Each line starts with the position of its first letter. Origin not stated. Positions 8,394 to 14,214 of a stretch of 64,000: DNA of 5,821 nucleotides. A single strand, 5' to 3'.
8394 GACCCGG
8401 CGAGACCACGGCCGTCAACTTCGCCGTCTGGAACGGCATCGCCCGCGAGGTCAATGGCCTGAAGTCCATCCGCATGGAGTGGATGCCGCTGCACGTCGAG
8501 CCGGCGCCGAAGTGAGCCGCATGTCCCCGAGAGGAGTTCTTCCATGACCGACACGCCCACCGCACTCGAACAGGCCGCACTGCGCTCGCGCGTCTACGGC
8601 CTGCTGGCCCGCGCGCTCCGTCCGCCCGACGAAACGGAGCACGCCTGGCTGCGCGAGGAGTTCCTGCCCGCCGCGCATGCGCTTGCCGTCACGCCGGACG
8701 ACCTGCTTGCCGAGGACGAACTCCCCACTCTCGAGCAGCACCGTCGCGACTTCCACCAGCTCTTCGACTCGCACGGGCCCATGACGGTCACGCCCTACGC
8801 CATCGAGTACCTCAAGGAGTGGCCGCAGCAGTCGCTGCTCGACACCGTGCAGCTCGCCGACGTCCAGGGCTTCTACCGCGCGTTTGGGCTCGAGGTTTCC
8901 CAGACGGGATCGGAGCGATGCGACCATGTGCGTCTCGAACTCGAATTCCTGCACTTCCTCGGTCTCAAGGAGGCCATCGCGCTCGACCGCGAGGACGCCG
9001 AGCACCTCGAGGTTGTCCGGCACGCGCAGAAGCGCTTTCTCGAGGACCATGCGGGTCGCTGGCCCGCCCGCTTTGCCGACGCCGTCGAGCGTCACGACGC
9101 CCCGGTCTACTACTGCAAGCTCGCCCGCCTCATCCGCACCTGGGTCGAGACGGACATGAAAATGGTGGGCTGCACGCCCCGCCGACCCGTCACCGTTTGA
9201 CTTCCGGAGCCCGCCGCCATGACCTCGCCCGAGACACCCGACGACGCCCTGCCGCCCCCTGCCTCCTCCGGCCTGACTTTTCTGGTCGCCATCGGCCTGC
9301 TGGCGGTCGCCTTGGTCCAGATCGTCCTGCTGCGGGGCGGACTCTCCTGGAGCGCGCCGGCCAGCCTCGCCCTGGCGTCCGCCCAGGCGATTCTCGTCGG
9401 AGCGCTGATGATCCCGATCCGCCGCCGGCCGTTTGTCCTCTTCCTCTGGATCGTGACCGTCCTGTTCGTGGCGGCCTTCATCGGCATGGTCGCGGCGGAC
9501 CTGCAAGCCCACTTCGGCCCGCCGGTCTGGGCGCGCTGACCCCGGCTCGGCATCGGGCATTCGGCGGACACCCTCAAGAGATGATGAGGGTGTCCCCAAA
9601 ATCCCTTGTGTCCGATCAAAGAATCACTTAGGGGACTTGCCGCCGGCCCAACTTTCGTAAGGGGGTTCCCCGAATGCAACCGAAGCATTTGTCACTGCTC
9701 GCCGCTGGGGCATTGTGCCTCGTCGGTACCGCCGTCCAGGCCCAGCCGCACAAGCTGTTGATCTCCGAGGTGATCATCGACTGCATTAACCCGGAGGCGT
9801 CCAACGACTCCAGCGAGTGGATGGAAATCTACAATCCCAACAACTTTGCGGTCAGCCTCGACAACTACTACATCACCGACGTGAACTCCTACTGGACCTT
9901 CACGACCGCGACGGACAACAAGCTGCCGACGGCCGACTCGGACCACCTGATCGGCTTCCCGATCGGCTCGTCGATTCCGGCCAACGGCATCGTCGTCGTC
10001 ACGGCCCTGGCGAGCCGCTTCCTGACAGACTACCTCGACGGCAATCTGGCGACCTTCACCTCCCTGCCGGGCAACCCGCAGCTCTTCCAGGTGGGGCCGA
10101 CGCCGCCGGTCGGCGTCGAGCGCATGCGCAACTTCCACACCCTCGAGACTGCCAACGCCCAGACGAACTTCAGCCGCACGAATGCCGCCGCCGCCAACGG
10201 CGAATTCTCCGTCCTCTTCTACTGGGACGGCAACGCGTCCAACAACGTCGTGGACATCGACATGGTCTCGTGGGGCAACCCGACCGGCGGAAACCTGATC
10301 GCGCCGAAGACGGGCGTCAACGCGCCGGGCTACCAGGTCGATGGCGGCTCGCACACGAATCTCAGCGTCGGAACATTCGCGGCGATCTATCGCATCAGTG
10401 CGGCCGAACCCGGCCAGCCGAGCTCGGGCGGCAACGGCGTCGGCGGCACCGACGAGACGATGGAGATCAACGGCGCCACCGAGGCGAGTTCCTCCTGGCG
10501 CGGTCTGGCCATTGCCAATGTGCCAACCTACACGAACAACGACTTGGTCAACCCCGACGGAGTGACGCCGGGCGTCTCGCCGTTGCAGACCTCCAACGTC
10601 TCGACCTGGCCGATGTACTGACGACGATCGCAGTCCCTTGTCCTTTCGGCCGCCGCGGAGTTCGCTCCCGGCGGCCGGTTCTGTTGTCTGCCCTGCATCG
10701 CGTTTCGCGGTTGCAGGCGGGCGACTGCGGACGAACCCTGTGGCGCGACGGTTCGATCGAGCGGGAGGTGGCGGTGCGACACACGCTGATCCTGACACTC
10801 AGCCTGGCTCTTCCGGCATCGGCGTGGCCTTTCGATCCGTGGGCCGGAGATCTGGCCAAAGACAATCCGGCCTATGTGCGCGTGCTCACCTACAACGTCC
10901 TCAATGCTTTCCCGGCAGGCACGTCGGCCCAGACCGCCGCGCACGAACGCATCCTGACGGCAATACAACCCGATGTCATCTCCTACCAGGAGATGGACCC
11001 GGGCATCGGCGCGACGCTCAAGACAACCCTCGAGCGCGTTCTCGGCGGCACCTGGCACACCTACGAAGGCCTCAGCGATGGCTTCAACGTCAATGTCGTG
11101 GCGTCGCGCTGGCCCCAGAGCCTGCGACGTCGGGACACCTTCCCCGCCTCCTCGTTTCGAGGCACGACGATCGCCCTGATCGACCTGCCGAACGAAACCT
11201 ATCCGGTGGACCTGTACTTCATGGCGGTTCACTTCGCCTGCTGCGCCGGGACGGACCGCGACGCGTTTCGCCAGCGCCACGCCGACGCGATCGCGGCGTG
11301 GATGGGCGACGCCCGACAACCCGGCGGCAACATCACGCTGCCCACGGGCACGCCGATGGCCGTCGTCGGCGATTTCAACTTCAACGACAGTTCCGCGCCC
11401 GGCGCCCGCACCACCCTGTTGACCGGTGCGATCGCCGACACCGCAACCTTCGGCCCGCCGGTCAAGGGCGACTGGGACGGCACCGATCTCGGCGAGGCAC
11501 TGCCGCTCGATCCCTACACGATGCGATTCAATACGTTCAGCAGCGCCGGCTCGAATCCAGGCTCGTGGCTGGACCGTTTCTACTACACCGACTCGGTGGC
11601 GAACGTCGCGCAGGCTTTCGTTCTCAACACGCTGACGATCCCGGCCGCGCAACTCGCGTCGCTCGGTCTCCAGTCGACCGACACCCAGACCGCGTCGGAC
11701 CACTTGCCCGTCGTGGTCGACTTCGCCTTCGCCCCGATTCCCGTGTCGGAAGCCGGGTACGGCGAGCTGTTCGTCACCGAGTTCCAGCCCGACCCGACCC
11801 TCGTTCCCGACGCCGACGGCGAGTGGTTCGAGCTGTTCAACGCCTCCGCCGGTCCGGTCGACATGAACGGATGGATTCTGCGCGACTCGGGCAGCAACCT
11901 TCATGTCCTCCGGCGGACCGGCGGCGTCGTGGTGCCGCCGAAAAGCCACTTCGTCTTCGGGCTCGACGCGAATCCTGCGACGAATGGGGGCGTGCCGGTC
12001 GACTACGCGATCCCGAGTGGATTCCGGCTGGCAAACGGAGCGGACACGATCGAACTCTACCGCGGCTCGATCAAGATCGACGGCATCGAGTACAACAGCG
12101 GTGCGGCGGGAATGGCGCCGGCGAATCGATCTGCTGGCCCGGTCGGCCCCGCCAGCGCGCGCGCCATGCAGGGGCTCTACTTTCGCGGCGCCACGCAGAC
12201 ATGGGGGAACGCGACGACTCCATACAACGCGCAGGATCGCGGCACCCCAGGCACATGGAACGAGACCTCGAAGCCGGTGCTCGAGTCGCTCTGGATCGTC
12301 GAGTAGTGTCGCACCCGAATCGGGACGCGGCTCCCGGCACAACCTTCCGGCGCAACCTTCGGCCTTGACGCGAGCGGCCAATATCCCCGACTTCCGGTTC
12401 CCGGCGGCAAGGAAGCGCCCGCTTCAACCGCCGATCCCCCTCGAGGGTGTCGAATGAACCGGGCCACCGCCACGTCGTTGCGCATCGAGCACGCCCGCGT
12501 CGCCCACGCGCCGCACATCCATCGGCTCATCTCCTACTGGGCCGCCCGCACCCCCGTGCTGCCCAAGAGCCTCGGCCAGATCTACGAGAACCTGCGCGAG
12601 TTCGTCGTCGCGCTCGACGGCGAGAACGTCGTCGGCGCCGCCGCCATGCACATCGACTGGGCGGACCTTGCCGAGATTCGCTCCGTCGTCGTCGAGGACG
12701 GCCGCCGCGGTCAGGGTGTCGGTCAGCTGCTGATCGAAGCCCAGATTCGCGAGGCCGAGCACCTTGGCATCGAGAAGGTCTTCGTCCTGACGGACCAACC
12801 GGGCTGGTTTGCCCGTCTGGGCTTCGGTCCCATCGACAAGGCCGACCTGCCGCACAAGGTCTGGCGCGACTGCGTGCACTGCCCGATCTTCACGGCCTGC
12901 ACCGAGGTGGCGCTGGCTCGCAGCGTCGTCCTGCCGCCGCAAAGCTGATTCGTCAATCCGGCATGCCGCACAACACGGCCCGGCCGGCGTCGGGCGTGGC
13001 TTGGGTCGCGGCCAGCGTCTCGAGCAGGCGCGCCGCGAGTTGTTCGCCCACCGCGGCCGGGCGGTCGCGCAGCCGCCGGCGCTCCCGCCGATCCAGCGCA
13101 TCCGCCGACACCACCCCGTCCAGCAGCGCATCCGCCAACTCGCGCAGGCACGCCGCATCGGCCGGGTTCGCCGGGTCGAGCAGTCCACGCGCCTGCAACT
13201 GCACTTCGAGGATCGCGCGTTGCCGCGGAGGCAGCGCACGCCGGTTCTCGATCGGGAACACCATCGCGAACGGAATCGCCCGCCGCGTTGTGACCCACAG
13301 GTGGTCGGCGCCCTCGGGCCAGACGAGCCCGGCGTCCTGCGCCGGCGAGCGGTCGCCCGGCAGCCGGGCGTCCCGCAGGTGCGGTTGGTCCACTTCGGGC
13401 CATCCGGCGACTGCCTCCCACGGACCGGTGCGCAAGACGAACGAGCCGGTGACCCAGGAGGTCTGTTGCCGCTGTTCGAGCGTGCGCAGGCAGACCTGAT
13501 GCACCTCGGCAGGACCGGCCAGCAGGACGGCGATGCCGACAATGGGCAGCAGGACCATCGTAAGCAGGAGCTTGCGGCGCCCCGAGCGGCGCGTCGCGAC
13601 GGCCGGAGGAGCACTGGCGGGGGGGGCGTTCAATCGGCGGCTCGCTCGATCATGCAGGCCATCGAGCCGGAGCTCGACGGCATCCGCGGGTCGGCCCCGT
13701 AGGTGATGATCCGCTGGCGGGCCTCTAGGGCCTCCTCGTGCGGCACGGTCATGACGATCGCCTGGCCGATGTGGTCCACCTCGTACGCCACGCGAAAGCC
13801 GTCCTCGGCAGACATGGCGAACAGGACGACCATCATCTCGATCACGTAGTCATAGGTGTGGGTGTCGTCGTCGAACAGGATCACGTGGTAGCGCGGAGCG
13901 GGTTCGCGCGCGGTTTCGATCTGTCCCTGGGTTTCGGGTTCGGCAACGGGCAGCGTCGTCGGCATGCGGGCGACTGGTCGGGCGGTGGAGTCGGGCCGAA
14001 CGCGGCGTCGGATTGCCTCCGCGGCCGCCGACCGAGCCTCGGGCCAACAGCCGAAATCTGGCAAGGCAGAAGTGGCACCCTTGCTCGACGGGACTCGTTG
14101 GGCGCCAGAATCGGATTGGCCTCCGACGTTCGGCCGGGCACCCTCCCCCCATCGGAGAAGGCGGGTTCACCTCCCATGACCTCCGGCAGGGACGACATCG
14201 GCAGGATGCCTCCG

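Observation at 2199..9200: Tat-exported NarG/NxrA-like type II DMSO-reductase operon of unknown substrate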

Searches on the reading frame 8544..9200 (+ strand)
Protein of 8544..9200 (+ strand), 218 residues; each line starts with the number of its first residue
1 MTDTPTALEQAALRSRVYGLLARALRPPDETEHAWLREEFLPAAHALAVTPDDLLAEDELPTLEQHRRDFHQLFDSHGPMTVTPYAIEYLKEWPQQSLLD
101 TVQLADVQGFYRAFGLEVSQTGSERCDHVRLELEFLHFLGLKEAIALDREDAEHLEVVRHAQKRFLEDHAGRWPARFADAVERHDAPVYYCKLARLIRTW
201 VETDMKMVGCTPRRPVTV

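Call 5: search_protein_families(library=pfam, proteins=[window:8544-9200:+], max_evalue=0.01)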
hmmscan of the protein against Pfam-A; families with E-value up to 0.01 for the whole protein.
window:8544-9200:+ (218 aa): 1 family
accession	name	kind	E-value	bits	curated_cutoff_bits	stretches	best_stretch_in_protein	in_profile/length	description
PF02613.20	Nitrate_red_del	-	3.5e-18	66.4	22.2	1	57-178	20-135/136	Nitrate reductase delta subunit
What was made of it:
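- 8544..9200 (+): NarJ/TorD-type maturation chaperone (delta). Nitrate_red_del E 3.5e-18 (call 5).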

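Call 6: search_protein_families(library=ncbifam, proteins=[window:8544-9200:+], max_evalue=0.01)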
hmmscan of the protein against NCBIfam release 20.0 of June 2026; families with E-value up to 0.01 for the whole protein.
window:8544-9200:+ (218 aa): 3 families
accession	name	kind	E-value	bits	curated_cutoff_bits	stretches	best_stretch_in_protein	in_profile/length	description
TIGR03482.1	DMSO_red_II_cha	subfamily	1.4e-23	83.9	152.3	1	14-207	2-191/197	DMSO reductase family type II enzyme chaperone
NF003442.0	PRK04976.1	equivalog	2.9e-15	56.8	132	1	69-207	80-207/211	molecular chaperone TorD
NF042981.1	EthbenzDh_ebdD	equivalog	1.1e-11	44.8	360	1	105-207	115-214/222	ethylbenzene dehydrogenase subunit delta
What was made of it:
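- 8544..9200 (+): DMSO_red_II_cha E 1.4e-23, which is below the family cut-off (call 6).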

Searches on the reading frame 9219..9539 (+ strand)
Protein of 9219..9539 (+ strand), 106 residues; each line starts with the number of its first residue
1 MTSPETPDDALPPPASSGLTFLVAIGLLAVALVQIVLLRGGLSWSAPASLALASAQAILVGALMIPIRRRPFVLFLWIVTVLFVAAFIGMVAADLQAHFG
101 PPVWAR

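Call 5: search_protein_families(library=pfam, proteins=[window:9219-9539:+], max_evalue=0.01)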
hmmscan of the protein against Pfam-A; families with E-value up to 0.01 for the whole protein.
window:9219-9539:+ (106 aa): 0 families
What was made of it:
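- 9219..9539 (+): Small membrane ORF of 106 aa with about three hydrophobic segments. It starts 18 nt after the chaperone gene. Its function is unknown and it may be the last gene of the operon. No Pfam hit (call 5).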

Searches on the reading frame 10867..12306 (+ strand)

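Call 31: search_protein_families(library=pfam, proteins=[window:10867-12306:+], max_evalue=0.001)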
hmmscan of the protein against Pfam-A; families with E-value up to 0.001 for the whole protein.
window:10867-12306:+ (479 aa): 2 families
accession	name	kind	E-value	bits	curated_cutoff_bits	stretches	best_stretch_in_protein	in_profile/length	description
PF03372.29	Exo_endo_phos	-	4.7e-13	49.8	24.5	1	7-279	1-225/225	Endonuclease/Exonuclease/phosphatase family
PF00932.25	LTD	-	9.8e-11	42.4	34.3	1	296-410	3-108/109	Lamin Tail Domain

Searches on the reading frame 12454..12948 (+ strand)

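Call 31: search_protein_families(library=pfam, proteins=[window:12454-12948:+], max_evalue=0.001)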
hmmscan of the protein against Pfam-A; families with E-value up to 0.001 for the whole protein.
window:12454-12948:+ (164 aa): 3 families
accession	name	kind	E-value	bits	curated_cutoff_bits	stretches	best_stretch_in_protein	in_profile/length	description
PF00583.31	Acetyltransf_1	-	1.2e-11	45.3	20.7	1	45-115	31-102/116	Acetyltransferase (GNAT) family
PF13508.13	Acetyltransf_7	-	5.1e-10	40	27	1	48-124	3-82/84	Acetyltransferase (GNAT) domain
PF13673.13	Acetyltransf_10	-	5.3e-05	23.7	23.6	1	48-124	31-107/128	Acetyltransferase (GNAT) domain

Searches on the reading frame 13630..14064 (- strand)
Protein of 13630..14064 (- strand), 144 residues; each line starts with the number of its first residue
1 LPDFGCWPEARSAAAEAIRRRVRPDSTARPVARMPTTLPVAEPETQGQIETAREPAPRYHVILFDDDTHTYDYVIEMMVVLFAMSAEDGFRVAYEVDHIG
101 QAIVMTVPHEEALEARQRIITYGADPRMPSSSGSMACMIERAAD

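Call 31: search_protein_families(library=pfam, proteins=[window:13630-14064:-], max_evalue=0.001)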
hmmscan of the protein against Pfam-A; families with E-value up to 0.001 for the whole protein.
window:13630-14064:- (144 aa): 1 family
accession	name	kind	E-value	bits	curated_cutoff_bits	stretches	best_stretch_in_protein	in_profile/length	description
PF02617.22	ClpS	-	2.9e-15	56.2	23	1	55-121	2-68/80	ATP-dependent Clp protease adaptor protein ClpS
